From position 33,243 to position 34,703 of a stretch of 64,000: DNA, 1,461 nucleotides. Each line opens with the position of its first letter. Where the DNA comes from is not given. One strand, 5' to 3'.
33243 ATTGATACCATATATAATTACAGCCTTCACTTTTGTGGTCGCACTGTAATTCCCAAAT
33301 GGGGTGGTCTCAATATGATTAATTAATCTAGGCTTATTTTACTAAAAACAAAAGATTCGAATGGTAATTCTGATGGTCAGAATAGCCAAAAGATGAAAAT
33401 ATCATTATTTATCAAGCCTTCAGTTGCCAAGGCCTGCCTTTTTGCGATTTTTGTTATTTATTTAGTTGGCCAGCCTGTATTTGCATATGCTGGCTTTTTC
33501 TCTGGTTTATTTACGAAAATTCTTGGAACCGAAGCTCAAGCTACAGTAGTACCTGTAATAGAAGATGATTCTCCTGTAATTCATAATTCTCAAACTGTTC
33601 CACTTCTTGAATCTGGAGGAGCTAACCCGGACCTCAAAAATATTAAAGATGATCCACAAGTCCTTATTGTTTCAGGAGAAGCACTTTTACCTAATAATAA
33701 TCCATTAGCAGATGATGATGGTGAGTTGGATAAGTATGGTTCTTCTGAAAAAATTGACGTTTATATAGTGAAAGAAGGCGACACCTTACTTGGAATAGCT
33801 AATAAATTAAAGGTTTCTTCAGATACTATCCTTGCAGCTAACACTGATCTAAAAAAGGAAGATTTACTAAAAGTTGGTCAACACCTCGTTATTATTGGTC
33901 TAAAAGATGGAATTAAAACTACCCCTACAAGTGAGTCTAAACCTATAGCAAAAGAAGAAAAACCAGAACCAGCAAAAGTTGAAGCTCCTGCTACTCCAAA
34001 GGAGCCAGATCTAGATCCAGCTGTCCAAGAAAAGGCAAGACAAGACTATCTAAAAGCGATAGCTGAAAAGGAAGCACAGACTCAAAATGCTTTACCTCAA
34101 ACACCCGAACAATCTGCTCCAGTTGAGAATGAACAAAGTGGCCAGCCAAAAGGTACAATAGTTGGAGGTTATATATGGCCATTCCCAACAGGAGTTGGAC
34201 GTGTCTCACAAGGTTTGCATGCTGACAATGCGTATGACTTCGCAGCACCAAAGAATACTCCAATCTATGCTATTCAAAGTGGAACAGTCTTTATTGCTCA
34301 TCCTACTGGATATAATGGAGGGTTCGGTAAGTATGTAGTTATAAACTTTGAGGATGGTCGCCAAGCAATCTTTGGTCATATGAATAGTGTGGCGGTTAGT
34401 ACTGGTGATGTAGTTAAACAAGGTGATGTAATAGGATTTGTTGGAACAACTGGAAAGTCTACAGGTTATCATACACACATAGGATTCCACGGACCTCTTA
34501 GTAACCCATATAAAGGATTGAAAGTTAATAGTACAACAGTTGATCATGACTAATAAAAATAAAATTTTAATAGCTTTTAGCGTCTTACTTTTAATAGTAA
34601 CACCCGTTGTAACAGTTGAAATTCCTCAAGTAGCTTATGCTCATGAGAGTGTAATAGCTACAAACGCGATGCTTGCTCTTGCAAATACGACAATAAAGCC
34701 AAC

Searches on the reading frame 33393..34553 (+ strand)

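Call 73: search_protein_families(library=pfam, proteins=[window:33393-34553:+], max_evalue=0.001)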
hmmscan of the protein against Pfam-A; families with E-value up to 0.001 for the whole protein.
window:33393-34553:+ (386 aa): 2 families
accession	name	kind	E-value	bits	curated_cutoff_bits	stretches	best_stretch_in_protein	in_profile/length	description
PF01551.29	Peptidase_M23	-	1.6e-22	79.9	28.7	1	279-366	4-88/96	Peptidase family M23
PF01476.26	LysM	-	9.1e-11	42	20.9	1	124-167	1-42/43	LysM domain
